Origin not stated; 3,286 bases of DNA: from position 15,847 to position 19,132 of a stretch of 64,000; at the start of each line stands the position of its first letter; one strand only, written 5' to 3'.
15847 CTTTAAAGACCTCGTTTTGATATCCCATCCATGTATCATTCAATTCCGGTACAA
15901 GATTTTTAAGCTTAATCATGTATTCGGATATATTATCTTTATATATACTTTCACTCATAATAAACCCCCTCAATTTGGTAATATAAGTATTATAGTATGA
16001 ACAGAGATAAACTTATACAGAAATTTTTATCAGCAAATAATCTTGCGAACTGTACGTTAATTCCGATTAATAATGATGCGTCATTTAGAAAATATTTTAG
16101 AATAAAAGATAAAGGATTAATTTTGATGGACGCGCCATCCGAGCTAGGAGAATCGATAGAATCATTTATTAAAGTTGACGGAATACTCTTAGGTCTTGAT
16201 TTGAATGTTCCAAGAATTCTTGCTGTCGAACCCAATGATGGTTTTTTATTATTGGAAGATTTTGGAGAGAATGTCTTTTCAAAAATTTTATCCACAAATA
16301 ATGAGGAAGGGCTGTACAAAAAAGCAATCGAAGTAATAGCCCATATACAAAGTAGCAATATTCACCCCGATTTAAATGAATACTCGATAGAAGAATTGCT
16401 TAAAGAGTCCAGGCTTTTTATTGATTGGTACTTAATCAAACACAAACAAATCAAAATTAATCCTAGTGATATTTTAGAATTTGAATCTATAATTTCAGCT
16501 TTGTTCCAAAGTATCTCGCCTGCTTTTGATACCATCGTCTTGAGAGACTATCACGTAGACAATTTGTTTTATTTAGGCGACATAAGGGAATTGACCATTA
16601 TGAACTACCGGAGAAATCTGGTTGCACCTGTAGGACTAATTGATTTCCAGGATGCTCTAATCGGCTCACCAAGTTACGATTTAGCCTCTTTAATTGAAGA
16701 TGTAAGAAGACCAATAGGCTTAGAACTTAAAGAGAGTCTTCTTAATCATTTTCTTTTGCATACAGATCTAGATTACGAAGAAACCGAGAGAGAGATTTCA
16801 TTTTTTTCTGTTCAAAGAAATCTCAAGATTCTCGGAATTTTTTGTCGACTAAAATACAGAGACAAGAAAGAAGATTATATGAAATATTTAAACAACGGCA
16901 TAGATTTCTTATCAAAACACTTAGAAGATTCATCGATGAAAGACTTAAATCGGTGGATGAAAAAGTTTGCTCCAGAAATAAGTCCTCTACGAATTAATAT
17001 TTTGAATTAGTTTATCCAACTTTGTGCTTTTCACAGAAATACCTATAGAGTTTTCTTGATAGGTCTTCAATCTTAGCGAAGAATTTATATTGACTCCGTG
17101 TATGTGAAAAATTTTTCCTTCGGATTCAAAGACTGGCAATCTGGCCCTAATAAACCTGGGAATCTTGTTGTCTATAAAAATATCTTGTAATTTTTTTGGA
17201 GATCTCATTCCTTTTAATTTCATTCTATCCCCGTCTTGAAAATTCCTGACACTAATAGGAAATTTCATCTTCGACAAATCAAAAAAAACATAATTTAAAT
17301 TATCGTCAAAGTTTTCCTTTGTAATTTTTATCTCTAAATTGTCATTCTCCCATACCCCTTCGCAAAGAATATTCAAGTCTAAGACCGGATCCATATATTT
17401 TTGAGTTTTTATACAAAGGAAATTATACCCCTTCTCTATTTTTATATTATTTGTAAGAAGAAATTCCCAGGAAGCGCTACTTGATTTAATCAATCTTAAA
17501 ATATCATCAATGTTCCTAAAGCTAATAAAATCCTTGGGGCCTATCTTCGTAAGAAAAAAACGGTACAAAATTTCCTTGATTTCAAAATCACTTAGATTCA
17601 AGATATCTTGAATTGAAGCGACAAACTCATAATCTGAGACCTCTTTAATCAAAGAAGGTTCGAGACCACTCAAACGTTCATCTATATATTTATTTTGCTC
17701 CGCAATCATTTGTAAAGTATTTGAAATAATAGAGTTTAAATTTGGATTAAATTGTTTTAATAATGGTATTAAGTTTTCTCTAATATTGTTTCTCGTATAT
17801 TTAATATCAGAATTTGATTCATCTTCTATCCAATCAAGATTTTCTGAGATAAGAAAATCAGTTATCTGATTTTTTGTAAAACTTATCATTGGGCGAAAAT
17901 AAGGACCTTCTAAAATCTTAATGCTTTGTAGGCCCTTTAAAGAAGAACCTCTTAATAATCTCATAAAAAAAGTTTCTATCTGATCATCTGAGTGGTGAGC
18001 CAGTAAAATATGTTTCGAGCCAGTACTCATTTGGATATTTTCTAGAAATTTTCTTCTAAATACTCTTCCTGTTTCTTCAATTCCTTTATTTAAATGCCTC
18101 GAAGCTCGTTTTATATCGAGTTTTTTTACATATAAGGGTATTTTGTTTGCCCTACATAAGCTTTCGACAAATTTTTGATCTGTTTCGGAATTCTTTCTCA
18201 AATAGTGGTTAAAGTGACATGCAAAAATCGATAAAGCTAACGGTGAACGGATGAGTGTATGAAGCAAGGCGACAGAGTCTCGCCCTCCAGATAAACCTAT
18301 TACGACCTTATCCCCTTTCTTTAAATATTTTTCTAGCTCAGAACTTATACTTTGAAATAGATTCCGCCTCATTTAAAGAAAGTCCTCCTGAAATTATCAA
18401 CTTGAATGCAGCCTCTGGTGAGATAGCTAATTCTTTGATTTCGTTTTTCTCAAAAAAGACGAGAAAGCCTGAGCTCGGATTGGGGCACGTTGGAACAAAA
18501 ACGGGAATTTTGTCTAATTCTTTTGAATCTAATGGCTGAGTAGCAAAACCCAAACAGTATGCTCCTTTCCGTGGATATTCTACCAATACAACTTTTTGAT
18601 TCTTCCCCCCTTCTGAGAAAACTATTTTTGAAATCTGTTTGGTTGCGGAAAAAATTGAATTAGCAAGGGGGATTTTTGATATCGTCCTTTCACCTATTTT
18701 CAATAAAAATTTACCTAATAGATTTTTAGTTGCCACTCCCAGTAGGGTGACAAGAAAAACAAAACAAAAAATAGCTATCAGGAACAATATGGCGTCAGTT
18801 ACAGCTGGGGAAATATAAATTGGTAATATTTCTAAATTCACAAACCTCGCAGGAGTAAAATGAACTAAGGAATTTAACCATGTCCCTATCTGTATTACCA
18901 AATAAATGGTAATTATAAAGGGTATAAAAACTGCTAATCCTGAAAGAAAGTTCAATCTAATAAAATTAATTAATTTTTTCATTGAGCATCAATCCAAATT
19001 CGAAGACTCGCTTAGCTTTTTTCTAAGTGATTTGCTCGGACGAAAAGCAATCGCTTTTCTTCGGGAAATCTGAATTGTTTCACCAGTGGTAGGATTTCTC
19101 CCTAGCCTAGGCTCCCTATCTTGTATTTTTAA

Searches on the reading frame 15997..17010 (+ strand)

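Call 34: search_protein_families(library=pfam, proteins=[window:15997-17010:+], max_evalue=0.001)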
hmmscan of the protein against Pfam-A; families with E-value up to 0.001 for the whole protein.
window:15997-17010:+ (337 aa): 1 family
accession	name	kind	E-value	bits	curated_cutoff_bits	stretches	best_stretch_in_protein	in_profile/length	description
PF01636.29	APH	-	9.9e-22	78.3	23.2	1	21-256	2-231/239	Phosphotransferase enzyme family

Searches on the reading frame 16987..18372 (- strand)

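Call 34: search_protein_families(library=pfam, proteins=[window:16987-18372:-], max_evalue=0.001)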
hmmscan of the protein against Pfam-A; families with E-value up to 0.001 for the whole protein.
window:16987-18372:- (461 aa): 2 families
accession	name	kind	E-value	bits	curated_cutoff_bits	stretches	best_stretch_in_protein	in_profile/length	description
PF01171.26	ATP_bind_3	-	1.5e-52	178.4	27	1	22-199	1-181/182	PP-loop family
PF11734.13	TilS_C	-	3.6e-11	42.7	22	1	373-432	1-60/74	TilS substrate C-terminal domain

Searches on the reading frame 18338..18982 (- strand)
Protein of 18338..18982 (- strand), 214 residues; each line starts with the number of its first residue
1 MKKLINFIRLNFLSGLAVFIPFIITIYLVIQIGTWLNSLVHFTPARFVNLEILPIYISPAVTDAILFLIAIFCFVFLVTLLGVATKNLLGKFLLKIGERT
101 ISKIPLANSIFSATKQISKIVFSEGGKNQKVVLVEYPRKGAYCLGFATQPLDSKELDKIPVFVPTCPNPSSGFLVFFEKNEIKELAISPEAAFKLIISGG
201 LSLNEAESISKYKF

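Call 34: search_protein_families(library=pfam, proteins=[window:18338-18982:-], max_evalue=0.001)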
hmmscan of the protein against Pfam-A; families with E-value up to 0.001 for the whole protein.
window:18338-18982:- (214 aa): 1 family
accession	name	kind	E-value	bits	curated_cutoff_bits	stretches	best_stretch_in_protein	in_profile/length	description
PF04367.18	DUF502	-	1.3e-26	93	23.8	1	74-171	3-107/107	Protein of unknown function (DUF502)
